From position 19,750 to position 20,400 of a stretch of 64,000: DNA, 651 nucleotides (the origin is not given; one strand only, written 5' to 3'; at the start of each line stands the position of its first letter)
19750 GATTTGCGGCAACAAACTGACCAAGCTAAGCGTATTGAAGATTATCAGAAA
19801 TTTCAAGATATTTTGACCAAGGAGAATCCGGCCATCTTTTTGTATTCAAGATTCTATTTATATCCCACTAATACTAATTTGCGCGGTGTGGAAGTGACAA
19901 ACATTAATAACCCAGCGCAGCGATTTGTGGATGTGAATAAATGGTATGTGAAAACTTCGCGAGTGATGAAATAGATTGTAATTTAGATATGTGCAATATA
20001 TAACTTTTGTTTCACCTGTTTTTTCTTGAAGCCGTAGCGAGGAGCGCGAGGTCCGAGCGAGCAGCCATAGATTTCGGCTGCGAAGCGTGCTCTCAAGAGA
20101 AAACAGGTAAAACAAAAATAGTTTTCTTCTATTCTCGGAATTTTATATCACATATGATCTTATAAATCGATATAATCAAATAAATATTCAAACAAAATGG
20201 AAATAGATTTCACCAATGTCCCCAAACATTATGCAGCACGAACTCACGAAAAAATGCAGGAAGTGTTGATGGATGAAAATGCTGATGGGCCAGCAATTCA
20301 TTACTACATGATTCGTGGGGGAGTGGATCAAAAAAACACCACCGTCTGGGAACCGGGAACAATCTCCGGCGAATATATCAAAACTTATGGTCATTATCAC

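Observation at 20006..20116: GC-rich ~110-bp palindromic intergenic element family (3 copies: 20006..20116, 25434..25548 inverted, 59278..59388)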

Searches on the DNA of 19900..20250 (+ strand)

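Call 12: search_rna_families(source=window, start=19900, end=20250, threshold=evalue, max_evalue=10)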
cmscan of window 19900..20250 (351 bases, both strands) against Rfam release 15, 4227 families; matches with E-value up to 10: 6.
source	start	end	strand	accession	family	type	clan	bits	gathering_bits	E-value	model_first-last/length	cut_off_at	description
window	19990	20146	+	RF01859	Phe_leader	Cis-reg; leader;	-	30.2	55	0.003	1-125/125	no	Phenylalanine leader peptide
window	20007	20117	+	RF04127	MIR8007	Gene; miRNA;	-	18.9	195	0.21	1-226/226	no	MIR8007 microRNA precursor family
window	20091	20152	+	RF01212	sn2524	Gene; snRNA; snoRNA; CD-box;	-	16.6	44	5.7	1-109/109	no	Small nucleolar RNA sn2524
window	19958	20049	+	RF01295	SCARNA7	Gene; snRNA; snoRNA; scaRNA;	-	13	65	0.33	1-330/330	no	Small Cajal body-specific RNA 7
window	19958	20033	+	RF01196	snoZ30a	Gene; snRNA; snoRNA; CD-box;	-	12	80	9.1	1-92/92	no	Small nucleolar RNA Z30a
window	19900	20017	-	RF02091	DAOA-AS1_2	Gene; lncRNA;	-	8.7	43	5.7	1-125/205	3'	DAOA antisense RNA 1 conserved region 2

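Call 14: search_dna_similar(query=window:20004-20120:+, collection=plasmids, mode=distant, max_rows=30)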
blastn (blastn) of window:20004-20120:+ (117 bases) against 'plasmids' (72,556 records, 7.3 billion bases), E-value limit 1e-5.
No match.

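Call 15: search_dna_similar(query=window:20004-20120:+, collection=phages, mode=distant, max_rows=30)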
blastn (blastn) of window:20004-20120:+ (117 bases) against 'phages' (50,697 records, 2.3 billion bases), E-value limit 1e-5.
No match.
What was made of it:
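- Tried and rejected: BLASTN (word size 11) against plasmid and phage collections gave no match (calls 14, 15).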

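Call 44: build_rna_model(alignment_id=A4)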
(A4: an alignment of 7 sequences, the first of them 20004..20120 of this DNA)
Model R1 built from alignment A4 (7 sequences, 125 columns); structure: RNAalifold consensus.
model positions 118; base pairs 34; branch points 1; effective number of sequences 1.6; information 0.59 bits per position. Calibrated on 0.2 Mb of random sequence (short: E-values are rough).
structure used (alignment columns):
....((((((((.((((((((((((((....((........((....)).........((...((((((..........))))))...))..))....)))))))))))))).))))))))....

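Call 46: search_with_rna_model(model_id=R1, sources=[window, L001, L002, L003, L004, L005, L006, L007, L008, L009, L010, L011, L012, L013, L014, L015, L016, L017, L018, L019, L020, L021, L022, L023, L024, L025, L026, L027, L028, L029, L030, L031, L032, L033, L034, L035, L036, L037, L038, L039, L040, L041, L042, L043, L044, L045, L046, L047, L048, L049, L050, L051, L052, L053, L054, L055, L056, L057, L058, L059, L060, L061, L062, L063, L064, L065, L066, L067, L068, L069, L070, L071, L072, L073, L074, L075, L076, L077, L078, L079, L080, L081, L082, L083, L084, L085, L086, L087, L088, L089, L090, L091, L092, L093, L094], max_evalue=1)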
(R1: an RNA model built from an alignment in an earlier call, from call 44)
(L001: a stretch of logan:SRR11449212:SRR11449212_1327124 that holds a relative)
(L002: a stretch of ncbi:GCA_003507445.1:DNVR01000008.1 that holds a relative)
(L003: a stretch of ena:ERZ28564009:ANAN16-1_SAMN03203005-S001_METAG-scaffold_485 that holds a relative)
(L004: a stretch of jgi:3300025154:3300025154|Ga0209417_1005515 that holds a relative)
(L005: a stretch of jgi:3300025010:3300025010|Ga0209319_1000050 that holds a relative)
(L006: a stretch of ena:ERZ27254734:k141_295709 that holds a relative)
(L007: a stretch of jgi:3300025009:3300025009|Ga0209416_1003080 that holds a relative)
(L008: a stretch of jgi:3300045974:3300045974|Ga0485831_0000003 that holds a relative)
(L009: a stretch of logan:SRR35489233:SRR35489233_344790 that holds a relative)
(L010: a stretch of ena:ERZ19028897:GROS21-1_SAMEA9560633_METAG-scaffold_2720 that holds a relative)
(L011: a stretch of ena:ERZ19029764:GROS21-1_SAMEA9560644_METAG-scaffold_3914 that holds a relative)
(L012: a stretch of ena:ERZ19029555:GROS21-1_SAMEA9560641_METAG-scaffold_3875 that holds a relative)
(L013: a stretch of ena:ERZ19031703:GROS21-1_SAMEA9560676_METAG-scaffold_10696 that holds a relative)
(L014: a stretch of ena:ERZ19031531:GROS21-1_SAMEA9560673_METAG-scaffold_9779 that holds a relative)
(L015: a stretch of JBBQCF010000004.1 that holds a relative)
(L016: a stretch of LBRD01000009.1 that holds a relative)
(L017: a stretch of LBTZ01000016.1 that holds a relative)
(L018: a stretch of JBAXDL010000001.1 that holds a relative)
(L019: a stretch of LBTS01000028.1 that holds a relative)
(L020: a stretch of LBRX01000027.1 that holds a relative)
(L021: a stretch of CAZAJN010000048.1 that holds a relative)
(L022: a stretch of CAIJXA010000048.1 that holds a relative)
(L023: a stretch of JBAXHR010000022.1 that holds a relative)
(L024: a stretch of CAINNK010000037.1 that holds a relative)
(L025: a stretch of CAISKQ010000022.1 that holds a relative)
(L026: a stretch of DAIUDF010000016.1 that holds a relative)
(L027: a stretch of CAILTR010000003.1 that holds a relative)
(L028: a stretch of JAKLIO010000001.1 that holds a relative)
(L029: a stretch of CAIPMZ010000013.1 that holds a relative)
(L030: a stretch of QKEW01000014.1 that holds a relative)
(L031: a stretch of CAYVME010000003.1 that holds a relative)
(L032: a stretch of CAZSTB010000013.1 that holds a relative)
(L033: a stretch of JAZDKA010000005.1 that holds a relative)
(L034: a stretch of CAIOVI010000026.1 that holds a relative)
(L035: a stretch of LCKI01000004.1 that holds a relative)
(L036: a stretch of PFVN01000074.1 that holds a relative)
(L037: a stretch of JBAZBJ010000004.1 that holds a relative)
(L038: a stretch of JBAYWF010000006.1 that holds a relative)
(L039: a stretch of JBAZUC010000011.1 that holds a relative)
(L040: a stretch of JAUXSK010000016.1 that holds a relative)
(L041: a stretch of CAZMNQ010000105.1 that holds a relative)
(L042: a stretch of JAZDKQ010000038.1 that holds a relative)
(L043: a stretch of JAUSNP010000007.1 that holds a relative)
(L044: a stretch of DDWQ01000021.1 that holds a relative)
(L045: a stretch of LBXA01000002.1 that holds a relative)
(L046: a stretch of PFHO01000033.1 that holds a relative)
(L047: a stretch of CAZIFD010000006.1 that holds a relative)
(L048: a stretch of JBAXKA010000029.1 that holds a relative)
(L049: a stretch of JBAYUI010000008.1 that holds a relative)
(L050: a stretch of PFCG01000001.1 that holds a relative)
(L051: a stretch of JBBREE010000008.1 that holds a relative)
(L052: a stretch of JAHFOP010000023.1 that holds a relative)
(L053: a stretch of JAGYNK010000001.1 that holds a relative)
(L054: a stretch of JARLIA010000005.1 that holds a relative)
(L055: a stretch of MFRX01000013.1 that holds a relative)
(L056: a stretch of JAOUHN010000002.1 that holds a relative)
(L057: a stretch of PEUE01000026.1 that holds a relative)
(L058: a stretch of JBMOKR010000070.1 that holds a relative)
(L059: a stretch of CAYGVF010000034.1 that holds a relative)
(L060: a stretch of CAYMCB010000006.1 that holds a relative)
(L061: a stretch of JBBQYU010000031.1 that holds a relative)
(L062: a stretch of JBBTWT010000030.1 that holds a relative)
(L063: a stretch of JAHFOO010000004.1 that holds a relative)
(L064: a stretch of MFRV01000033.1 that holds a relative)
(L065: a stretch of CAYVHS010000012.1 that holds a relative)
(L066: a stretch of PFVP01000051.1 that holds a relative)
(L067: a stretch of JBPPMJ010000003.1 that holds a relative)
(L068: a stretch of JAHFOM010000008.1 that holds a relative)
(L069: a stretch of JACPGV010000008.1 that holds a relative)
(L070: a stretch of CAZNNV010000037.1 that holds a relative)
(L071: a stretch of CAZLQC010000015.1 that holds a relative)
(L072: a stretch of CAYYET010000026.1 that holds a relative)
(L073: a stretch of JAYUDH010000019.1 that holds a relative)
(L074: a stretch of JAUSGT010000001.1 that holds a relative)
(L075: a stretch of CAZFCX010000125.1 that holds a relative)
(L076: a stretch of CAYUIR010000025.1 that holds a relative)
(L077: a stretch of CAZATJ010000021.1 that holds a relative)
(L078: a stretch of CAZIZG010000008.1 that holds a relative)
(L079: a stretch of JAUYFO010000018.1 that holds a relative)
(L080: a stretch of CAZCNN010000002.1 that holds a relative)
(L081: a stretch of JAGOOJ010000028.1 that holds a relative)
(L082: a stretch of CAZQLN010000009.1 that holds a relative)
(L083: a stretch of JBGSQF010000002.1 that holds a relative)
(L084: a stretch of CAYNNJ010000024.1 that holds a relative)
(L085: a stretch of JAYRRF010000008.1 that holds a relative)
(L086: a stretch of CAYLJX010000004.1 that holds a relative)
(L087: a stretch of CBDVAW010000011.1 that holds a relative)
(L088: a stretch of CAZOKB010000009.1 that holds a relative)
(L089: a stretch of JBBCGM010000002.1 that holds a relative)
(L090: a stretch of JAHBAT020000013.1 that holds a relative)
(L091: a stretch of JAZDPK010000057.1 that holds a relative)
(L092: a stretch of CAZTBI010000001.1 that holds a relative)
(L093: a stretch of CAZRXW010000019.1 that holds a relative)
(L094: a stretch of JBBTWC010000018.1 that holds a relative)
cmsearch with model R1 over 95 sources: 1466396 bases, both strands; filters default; matches with E-value up to 1: 44.
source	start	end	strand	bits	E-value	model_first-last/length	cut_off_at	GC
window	25431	25550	-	121.1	1.2e-25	1-118/118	no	0.5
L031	12101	12219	-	118.4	5.2e-25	1-118/118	no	0.5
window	20002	20120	+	115.8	2.4e-24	1-118/118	no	0.47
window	59276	59394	+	114.3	5.2e-24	1-118/118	no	0.48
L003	11890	12010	-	113.3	9.5e-24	1-118/118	no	0.43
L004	9394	9514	-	113.3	9.5e-24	1-118/118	no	0.43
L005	11890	12010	-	113.3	9.5e-24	1-118/118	no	0.43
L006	9427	9547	-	113.3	9.5e-24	1-118/118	no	0.43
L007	6950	7070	-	113.3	9.5e-24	1-118/118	no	0.43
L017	8021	8137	-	113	1.1e-23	1-118/118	no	0.44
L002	11890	12010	-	112.1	1.8e-23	1-118/118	no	0.44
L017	5364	5480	-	94.1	4.3e-19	1-118/118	no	0.38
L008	11810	11926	-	92.8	8.9e-19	1-118/118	no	0.32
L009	11350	11466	-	92.8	8.9e-19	1-118/118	no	0.32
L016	523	640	-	82.9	2.2e-16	1-118/118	no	0.34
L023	5976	6091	-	77.9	3.6e-15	1-118/118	no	0.39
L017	11901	12016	-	69.2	4.5e-13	1-118/118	no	0.37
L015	14596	14713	-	69.1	5e-13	1-118/118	no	0.36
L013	580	698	-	59.4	1.1e-10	1-118/118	no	0.41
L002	9625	9745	-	45.3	2.9e-07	1-118/118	no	0.36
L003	9625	9745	-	45.3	2.9e-07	1-118/118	no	0.36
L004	7129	7249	-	45.3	2.9e-07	1-118/118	no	0.36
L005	9625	9745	-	45.3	2.9e-07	1-118/118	no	0.36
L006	7162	7282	-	45.3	2.9e-07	1-118/118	no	0.36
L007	4685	4805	-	45.3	2.9e-07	1-118/118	no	0.36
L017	8021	8137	+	43.1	1e-06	1-118/118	no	0.44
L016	523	640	+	41.4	2.5e-06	1-118/118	no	0.34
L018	16805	16915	-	40.8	3.6e-06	1-118/118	no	0.46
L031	12101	12218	+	39.9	5.9e-06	1-118/118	no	0.5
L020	436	548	-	39.8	6.2e-06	1-118/118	no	0.36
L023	5975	6092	+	38.3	1.4e-05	1-118/118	no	0.39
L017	5364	5480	+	36.5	3.9e-05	1-118/118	no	0.38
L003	11890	12010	+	35.1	8.5e-05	1-118/118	no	0.43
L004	9394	9514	+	35.1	8.5e-05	1-118/118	no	0.43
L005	11890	12010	+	35.1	8.5e-05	1-118/118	no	0.43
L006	9427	9547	+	35.1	8.5e-05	1-118/118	no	0.43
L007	6950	7070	+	35.1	8.5e-05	1-118/118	no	0.43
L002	11890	12010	+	35.1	8.6e-05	1-118/118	no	0.44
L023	1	62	-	31.5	0.00063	1-62/118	3'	0.39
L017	11901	12016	+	31.4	0.00068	1-118/118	no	0.37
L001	1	48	+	29.2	0.0024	73-118/118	5'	0.42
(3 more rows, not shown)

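Call 47: search_with_rna_model(model_id=R1, sources=[L095, L096, L097, L098, L099, L100, L101, L102, L103, L104, L105, L106, L107, L108, L109, L110, L111, L112, L113, L114, L115, L116, L117, L118, L119, L120, L121, L122, L123, L124, L125, L126, L127, L128, L129, L130, L131, L132, L133, L134, L135, L136, L137, L138, L139, L140, L141, L142, L143, L144, L145, L146, L147, L148, L149, L150, L151, L152, L153, L154, L155, L156, L157, L158, L159, L160, L161, L162, L163, L164, L165, L166, L167, L168, L169, L170, L171, L172, L173, L174], max_evalue=1)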
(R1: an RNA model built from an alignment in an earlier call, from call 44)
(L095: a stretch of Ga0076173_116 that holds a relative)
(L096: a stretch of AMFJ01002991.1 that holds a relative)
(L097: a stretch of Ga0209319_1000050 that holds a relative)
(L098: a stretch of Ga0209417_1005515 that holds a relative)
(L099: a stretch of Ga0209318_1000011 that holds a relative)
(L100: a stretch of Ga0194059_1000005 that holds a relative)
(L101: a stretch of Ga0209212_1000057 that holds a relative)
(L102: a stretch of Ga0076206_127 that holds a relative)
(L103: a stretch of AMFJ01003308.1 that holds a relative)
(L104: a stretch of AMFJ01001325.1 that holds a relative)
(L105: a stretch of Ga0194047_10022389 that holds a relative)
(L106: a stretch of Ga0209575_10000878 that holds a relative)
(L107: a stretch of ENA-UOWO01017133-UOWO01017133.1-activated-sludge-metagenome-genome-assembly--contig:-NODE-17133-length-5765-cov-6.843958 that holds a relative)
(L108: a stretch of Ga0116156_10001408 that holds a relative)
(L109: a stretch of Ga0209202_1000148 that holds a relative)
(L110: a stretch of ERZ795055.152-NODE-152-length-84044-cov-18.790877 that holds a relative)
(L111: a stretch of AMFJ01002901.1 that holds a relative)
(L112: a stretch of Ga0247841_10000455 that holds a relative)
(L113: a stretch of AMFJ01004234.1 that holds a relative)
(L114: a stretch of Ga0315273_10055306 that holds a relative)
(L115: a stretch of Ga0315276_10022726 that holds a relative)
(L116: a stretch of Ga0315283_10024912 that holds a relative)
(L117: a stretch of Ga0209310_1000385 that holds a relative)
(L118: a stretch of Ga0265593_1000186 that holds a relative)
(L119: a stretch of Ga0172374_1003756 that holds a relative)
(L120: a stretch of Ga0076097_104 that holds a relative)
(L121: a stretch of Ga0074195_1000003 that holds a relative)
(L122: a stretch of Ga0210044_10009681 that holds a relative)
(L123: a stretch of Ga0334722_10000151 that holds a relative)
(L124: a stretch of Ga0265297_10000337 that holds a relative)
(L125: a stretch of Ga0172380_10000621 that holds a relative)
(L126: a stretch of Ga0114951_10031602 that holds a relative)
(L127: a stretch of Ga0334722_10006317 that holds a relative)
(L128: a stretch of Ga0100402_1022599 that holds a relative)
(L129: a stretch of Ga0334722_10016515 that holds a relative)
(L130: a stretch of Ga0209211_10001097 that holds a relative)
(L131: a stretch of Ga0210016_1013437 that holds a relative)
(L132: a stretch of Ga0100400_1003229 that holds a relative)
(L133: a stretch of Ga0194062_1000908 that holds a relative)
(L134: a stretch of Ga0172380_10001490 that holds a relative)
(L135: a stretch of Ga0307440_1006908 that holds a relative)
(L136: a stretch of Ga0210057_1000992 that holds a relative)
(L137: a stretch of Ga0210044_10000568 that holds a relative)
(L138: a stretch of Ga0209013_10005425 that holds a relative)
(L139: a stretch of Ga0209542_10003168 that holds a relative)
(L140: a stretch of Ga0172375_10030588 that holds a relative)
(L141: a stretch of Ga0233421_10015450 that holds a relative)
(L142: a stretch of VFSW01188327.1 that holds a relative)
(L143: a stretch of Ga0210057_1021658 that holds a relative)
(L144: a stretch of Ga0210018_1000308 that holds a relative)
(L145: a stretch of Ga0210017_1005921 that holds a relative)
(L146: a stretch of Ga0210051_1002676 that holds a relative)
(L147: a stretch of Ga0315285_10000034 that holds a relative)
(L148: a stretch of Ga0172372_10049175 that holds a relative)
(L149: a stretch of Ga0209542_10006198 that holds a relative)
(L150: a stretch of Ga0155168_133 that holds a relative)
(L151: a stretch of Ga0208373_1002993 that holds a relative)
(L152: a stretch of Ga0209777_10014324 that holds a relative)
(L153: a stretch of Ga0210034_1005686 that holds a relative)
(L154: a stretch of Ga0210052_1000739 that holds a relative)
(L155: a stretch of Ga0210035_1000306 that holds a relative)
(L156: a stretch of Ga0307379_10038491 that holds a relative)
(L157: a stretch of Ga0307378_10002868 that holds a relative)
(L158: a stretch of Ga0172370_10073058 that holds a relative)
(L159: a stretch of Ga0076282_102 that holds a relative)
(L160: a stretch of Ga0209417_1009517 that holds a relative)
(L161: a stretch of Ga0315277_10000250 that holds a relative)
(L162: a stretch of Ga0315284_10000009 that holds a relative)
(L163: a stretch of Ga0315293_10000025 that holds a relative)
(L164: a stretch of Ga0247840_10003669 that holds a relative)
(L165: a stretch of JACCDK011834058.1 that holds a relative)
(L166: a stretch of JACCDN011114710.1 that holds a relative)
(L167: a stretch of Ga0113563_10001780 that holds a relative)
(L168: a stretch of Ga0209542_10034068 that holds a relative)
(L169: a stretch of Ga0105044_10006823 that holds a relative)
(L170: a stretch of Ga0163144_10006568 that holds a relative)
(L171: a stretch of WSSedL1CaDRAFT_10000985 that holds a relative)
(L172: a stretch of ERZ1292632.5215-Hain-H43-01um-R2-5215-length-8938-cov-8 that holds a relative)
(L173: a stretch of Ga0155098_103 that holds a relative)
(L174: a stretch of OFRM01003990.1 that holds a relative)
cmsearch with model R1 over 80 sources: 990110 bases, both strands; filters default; matches with E-value up to 1: 25.
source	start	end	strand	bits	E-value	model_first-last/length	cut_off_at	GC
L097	11866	11986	-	113.3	6.4e-24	1-118/118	no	0.43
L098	9394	9514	-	113.3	6.4e-24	1-118/118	no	0.43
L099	11866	11986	-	113.3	6.4e-24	1-118/118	no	0.43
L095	8021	8137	-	113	7.4e-24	1-118/118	no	0.44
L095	5364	5480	-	94.1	2.9e-19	1-118/118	no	0.38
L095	11901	12016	-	69.2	3e-13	1-118/118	no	0.37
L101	704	824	-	63.6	6.9e-12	1-118/118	no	0.37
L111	12101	12168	-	52.1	4.3e-09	52-118/118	5'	0.5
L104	3716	3824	-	51.9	5e-09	1-118/118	no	0.36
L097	9601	9721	-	45.3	2e-07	1-118/118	no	0.36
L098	7129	7249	-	45.3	2e-07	1-118/118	no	0.36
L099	9601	9721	-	45.3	2e-07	1-118/118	no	0.36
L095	8021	8137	+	43.1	6.8e-07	1-118/118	no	0.44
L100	16805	16915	-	40.8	2.5e-06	1-118/118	no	0.46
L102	436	548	-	39.8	4.2e-06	1-118/118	no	0.36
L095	5364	5480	+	36.5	2.6e-05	1-118/118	no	0.38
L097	11866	11986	+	35.1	5.8e-05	1-118/118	no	0.43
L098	9394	9514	+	35.1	5.8e-05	1-118/118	no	0.43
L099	11866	11986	+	35.1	5.8e-05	1-118/118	no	0.43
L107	4423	4532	-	32.8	0.0002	1-118/118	no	0.45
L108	11871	11980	-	32.8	0.0002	1-118/118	no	0.45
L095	11901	12016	+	31.4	0.00046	1-118/118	no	0.37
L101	704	824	+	27.3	0.0045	1-118/118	no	0.37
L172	6802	6912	-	23.9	0.029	1-118/118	no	0.45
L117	9551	9604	-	22.2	0.08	1-118/118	no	0.31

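Call 61: build_rna_model(alignment_id=A6, structure=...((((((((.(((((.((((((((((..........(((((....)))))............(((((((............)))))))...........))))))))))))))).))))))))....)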
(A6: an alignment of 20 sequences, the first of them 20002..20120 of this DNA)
Model R2 built from alignment A6 (20 sequences, 129 columns); structure: as given.
model positions 118; base pairs 35; branch points 1; effective number of sequences 5.7; information 0.59 bits per position. Calibrated on 0.2 Mb of random sequence (short: E-values are rough).
structure used (alignment columns):
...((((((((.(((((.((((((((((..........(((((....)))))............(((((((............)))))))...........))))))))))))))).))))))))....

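Call 62: search_with_rna_model(model_id=R2, sources=[window, L001, L002, L008, L010, L011, L012, L013, L014, L015, L016, L017, L018, L019, L020, L021, L022, L023, L024, L025, L026, L027, L028, L029, L030, L031, L032, L033, L034, L035, L036, L037, L038, L039, L040, L041, L042, L043, L044, L045, L046, L047, L048, L049, L050, L051, L052, L053, L054, L055, L056, L057, L058, L059, L060, L061, L062, L063, L064, L065, L066, L067, L068, L069, L070, L071, L072, L073, L074, L075, L076, L077, L078, L079, L080, L081, L082, L083, L084, L085, L086, L087, L088, L089, L090, L091, L092, L093, L094], max_evalue=0.1)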
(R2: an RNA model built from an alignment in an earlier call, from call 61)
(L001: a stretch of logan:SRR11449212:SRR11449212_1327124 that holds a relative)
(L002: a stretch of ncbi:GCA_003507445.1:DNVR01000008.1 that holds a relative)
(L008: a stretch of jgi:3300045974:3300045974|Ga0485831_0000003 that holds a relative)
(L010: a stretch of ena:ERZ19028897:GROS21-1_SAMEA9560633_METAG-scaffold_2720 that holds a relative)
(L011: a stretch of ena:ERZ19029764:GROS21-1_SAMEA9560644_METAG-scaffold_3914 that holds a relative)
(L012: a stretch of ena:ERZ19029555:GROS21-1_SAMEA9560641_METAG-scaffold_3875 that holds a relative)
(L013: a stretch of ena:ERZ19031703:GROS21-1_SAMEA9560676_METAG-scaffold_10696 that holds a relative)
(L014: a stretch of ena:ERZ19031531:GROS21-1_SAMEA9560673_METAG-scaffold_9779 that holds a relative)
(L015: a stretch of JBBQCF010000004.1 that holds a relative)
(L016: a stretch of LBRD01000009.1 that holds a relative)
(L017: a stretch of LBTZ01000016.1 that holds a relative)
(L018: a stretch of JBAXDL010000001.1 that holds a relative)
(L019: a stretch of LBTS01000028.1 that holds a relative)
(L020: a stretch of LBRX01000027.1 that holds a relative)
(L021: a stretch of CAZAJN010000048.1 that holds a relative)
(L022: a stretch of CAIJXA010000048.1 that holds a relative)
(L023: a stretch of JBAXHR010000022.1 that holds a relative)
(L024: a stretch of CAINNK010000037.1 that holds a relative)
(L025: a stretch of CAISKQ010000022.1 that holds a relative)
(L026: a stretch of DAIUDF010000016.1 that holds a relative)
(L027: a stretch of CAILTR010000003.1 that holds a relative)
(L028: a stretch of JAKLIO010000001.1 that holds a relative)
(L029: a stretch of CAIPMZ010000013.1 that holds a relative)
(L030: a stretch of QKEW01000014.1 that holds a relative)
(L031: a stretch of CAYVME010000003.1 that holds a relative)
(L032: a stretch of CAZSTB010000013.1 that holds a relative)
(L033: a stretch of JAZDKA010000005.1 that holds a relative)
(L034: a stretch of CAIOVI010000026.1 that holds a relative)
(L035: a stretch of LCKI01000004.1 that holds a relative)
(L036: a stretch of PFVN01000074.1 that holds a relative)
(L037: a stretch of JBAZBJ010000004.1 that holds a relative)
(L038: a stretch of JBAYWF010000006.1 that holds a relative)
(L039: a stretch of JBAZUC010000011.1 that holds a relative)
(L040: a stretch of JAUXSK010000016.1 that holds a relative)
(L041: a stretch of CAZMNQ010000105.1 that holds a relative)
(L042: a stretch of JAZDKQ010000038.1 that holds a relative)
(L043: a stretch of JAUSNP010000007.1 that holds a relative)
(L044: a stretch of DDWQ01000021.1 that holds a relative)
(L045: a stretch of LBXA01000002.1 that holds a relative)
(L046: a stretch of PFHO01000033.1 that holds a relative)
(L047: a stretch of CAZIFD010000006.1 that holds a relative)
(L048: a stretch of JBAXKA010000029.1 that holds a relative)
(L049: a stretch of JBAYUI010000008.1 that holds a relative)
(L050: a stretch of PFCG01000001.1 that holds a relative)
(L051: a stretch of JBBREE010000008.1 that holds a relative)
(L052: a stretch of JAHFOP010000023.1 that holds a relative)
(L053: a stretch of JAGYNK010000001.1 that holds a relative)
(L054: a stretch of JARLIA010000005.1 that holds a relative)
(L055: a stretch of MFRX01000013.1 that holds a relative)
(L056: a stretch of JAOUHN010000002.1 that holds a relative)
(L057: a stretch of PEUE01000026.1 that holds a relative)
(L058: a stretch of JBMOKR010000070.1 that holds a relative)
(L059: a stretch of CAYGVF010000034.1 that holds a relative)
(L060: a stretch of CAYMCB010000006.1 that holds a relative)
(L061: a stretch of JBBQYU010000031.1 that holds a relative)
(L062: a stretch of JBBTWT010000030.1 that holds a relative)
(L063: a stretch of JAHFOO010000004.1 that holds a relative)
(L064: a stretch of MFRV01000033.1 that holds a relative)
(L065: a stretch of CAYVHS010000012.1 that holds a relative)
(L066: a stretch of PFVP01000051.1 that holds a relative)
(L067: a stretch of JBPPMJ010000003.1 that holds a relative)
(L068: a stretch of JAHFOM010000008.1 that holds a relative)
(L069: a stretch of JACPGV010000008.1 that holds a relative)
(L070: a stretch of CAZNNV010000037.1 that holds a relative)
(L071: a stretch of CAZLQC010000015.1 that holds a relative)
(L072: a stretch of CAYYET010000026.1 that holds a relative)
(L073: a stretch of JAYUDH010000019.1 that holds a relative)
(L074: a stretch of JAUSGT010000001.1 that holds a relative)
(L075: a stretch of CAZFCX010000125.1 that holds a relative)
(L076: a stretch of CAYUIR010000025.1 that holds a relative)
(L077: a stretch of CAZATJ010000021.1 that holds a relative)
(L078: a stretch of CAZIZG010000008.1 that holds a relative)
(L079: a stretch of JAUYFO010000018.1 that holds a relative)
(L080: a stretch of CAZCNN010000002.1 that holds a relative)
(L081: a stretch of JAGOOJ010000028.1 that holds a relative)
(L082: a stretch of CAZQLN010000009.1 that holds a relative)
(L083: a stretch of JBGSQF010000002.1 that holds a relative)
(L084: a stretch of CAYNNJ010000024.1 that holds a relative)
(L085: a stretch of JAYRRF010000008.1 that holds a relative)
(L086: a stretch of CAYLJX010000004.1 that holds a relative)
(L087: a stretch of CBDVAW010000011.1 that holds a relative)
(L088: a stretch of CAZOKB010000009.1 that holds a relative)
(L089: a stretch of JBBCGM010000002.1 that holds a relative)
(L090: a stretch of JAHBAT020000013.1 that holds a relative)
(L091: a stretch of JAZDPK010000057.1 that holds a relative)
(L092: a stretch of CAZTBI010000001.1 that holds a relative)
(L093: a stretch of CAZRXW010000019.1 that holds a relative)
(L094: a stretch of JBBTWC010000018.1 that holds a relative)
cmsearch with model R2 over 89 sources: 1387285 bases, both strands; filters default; matches with E-value up to 0.1: 30.
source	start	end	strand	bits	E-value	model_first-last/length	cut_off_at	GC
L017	5364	5480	-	118.5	1.4e-21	1-118/118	no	0.38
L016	523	640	-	113.1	2e-20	1-118/118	no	0.34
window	25431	25550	-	105.8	7.2e-19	1-118/118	no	0.5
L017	8021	8137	-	104.2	1.7e-18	1-118/118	no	0.44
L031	12101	12219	-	98.9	2.3e-17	1-118/118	no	0.5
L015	14596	14713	-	97.8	3.9e-17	1-118/118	no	0.36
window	20002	20120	+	95.8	1e-16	1-118/118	no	0.47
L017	11901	12016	-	95.8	1e-16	1-118/118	no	0.37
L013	579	698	-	95.2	1.4e-16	1-118/118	no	0.41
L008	11810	11926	-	95.1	1.5e-16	1-118/118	no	0.32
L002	11890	12010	-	93.6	3.1e-16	1-118/118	no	0.44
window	59276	59394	+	93.2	3.7e-16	1-118/118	no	0.48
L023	5976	6092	-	90.9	1.2e-15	1-118/118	no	0.38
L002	9625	9745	-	82.8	6.6e-14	1-118/118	no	0.36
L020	431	552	-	75.7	2.2e-12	1-118/118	no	0.37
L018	16800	16920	-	73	8.6e-12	1-118/118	no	0.48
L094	6802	6912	-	50.5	5.8e-07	1-118/118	no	0.45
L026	11871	11980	-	50.1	7.1e-07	1-118/118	no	0.45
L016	523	640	+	39.6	0.00013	1-118/118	no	0.34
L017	8021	8137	+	35.4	0.0011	1-118/118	no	0.44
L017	5364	5480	+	35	0.0013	1-118/118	no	0.38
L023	1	62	-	34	0.0021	1-62/118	3'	0.39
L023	5976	6092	+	30.4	0.012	1-118/118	no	0.38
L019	4831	4927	-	28.7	0.029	1-118/118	no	0.38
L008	11810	11926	+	28.6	0.03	1-118/118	no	0.32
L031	12101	12218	+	28.1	0.038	1-118/118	no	0.5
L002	11890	12010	+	26.6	0.082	1-118/118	no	0.44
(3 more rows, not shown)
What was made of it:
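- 20002..20120 (+): c1 three-helix hairpin core. P1 arms are 20005-20029 and 20093-20117. P3 hairpin is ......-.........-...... at 20061-20081. The purine-rich P2 region is 20035-20060. The junction GAAG-CGUGCUC is 20082-20092. cmsearch 115.8 bits (R1, call 46) and 95.8 bits (R2, call 62).
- Synteny downstream of rnj holds in at least 6 lineages (calls 46, 47, 62).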
